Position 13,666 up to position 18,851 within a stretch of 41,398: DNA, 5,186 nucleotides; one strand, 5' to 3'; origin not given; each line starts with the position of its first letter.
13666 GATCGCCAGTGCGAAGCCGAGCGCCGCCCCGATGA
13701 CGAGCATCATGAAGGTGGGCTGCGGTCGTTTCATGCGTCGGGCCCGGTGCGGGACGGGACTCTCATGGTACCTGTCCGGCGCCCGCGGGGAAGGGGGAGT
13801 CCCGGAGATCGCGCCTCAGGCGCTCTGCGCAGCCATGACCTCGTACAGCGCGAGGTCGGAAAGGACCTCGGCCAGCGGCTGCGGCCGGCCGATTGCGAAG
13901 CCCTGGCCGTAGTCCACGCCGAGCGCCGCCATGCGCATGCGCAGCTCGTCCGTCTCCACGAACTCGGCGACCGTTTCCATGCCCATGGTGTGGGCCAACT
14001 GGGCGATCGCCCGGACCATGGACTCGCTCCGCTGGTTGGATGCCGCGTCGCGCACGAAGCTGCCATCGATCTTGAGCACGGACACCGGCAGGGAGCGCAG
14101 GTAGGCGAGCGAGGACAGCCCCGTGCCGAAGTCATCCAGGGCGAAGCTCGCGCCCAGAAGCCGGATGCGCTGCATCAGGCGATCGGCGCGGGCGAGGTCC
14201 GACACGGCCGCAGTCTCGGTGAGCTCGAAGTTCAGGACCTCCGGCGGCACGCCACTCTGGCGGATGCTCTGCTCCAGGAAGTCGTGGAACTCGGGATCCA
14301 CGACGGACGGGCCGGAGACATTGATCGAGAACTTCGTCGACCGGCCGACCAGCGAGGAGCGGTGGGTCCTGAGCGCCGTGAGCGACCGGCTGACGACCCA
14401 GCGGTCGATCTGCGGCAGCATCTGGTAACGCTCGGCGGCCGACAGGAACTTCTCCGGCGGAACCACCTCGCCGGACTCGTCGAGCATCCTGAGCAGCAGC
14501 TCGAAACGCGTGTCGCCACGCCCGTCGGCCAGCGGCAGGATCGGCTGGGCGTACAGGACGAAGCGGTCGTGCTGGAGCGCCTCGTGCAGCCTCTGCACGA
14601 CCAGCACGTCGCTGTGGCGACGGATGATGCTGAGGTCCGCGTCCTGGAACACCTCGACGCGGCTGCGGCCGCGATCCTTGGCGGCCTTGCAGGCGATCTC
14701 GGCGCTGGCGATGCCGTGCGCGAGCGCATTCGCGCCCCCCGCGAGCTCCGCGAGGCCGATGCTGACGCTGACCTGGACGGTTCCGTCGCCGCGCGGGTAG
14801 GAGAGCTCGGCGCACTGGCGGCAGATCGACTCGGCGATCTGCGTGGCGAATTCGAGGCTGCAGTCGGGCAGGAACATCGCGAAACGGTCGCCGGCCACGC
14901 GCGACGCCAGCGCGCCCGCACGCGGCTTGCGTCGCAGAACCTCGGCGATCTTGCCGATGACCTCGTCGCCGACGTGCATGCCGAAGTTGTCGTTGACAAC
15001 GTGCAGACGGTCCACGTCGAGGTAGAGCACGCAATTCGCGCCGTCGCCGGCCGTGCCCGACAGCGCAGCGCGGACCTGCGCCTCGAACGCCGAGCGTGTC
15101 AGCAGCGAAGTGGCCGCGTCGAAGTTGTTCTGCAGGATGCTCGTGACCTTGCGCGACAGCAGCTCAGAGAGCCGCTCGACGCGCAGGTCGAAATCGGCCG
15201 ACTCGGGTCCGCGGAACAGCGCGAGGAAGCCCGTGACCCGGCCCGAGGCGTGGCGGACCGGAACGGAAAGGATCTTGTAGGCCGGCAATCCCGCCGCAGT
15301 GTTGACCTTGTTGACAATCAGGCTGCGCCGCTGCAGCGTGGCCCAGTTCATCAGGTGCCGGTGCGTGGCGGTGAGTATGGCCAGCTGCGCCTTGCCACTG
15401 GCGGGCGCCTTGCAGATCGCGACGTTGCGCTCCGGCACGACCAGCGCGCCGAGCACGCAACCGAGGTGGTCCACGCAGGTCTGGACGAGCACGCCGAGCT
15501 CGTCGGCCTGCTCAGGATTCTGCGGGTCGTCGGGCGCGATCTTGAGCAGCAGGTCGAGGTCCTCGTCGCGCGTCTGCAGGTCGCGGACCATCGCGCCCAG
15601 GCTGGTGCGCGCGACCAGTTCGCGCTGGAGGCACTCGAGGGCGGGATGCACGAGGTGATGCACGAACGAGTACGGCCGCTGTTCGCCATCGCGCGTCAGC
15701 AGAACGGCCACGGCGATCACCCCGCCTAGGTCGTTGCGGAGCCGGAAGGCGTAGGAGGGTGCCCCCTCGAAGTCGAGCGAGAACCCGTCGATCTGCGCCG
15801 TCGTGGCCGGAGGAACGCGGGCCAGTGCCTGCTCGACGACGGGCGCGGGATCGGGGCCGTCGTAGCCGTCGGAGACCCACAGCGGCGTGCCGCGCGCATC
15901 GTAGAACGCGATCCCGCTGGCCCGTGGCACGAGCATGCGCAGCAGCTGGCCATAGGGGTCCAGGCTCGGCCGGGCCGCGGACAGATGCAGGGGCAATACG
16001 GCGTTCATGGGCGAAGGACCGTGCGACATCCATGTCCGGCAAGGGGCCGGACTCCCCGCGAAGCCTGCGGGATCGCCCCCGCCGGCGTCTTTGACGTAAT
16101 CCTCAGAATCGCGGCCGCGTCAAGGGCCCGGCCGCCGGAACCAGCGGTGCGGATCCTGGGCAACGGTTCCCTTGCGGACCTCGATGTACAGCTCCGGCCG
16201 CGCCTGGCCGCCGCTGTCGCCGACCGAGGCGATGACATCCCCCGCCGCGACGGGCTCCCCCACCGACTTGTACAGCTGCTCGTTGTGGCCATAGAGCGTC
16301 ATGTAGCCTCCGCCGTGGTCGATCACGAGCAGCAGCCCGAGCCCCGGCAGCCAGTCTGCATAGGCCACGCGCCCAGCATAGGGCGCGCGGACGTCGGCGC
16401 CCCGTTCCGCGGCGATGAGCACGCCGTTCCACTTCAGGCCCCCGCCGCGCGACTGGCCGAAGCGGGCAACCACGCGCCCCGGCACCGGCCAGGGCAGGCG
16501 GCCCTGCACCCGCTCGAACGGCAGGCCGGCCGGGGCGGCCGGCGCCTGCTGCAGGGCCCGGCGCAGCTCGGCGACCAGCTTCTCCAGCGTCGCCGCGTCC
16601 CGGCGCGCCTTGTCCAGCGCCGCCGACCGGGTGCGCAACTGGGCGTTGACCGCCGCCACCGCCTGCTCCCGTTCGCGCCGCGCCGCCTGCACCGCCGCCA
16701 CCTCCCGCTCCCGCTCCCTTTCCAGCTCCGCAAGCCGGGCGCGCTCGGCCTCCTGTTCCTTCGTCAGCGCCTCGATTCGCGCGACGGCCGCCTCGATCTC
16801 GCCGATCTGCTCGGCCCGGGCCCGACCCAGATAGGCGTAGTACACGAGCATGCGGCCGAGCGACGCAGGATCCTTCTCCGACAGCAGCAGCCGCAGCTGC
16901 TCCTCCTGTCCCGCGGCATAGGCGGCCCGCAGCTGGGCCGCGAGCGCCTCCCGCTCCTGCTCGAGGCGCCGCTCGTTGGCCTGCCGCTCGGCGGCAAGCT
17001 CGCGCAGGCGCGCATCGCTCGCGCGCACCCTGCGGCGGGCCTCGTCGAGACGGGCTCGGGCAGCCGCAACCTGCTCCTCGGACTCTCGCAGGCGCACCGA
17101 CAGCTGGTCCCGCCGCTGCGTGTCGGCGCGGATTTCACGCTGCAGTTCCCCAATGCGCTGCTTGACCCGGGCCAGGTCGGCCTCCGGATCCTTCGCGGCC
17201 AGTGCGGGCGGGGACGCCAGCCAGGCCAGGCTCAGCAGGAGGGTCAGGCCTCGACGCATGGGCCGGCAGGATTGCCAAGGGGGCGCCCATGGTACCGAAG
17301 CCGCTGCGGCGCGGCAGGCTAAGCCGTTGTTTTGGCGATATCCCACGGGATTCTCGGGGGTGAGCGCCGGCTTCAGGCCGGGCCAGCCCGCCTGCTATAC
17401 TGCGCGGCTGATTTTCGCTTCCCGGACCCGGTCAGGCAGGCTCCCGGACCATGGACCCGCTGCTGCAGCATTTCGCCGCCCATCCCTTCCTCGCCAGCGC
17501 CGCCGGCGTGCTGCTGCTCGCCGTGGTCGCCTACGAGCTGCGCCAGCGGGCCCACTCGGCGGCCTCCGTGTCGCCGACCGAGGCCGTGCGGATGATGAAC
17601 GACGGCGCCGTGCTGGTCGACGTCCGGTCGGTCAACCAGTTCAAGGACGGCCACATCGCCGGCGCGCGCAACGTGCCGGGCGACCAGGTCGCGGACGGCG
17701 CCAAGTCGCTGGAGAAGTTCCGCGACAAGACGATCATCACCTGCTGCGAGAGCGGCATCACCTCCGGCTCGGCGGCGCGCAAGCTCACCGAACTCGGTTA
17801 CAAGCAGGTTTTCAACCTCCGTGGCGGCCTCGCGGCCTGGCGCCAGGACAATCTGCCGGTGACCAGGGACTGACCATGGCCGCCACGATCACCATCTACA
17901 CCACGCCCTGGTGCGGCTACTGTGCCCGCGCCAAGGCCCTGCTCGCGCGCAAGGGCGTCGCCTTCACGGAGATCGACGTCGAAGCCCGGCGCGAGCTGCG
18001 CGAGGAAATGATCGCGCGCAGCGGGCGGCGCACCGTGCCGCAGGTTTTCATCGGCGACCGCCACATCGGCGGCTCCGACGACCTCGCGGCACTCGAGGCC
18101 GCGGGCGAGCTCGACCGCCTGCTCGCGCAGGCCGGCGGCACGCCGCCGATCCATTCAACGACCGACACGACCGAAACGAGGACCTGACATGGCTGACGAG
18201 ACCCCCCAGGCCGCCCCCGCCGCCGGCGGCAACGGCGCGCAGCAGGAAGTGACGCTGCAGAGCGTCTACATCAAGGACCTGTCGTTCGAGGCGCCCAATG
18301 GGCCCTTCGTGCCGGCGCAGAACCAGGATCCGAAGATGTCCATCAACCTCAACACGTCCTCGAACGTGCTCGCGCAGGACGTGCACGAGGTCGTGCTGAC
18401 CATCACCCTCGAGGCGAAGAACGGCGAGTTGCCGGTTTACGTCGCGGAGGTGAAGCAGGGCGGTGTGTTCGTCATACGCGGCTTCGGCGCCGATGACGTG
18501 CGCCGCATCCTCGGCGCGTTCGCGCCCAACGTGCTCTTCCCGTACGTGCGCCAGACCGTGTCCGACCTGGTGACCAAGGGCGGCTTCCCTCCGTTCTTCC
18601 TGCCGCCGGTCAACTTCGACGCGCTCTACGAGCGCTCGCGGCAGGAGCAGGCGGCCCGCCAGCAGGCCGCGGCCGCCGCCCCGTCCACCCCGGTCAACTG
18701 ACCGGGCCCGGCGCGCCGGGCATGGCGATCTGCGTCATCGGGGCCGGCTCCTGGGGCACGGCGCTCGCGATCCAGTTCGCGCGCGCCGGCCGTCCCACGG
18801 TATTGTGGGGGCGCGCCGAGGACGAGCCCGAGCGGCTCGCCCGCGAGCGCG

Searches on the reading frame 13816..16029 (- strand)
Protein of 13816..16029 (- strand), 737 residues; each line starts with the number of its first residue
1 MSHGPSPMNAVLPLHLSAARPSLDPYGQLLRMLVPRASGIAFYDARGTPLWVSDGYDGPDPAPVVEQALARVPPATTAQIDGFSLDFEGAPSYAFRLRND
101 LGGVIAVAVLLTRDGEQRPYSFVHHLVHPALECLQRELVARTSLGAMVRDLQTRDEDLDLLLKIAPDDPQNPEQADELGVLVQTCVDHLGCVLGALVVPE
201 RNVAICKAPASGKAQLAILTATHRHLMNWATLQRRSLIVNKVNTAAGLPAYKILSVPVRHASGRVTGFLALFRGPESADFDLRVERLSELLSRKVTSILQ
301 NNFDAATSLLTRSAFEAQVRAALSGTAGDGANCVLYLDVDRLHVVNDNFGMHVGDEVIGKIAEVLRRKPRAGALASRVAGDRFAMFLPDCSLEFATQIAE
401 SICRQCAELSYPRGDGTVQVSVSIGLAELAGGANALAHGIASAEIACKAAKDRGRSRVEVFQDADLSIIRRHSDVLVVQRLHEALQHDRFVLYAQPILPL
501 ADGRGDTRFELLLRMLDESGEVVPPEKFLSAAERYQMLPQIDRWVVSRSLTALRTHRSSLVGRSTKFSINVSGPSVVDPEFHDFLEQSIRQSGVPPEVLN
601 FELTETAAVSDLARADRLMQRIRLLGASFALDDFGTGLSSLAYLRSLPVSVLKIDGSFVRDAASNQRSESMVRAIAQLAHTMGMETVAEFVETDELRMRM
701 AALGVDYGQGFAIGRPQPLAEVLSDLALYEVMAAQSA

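Call 11: search_protein_families(library=pfam, proteins=[window:13816-16029:-], max_evalue=0.001)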
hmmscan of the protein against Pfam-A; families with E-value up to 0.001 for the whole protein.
window:13816-16029:- (737 aa): 2 families
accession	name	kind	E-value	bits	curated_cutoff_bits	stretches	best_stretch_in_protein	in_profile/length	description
PF00563.25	EAL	-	1.3e-64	218.2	31.3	1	479-716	2-236/236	EAL domain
PF00990.26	GGDEF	-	3.4e-25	89.1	23.8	1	302-457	2-161/161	Diguanylate cyclase, GGDEF domain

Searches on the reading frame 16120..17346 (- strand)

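Call 11: search_protein_families(library=pfam, proteins=[window:16120-17346:-], max_evalue=0.001)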
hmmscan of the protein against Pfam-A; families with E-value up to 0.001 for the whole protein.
window:16120-17346:- (408 aa): 1 family
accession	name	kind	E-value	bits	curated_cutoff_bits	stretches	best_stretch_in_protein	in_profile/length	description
PF01551.29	Peptidase_M23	-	9.9e-25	87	28.7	1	306-399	3-96/96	Peptidase family M23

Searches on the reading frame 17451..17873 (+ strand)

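Call 11: search_protein_families(library=pfam, proteins=[window:17451-17873:+], max_evalue=0.001)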
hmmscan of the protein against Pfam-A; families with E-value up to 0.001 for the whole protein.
window:17451-17873:+ (140 aa): 1 family
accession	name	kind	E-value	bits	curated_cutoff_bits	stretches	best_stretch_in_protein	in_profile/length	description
PF00581.25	Rhodanese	-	2e-22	80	22.2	1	41-132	1-101/102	Rhodanese-like domain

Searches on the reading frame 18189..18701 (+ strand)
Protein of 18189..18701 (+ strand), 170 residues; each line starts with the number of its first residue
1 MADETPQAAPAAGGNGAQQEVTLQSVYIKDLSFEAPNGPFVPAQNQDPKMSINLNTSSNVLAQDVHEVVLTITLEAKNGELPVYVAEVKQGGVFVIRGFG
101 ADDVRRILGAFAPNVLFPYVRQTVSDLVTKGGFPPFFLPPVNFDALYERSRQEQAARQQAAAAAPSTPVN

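Call 11: search_protein_families(library=pfam, proteins=[window:18189-18701:+], max_evalue=0.001)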
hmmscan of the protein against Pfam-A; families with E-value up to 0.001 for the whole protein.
window:18189-18701:+ (170 aa): 1 family
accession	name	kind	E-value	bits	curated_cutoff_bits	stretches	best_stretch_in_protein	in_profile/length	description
PF02556.19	SecB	-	6.5e-48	162.7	26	1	17-154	4-141/141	Preprotein translocase subunit SecB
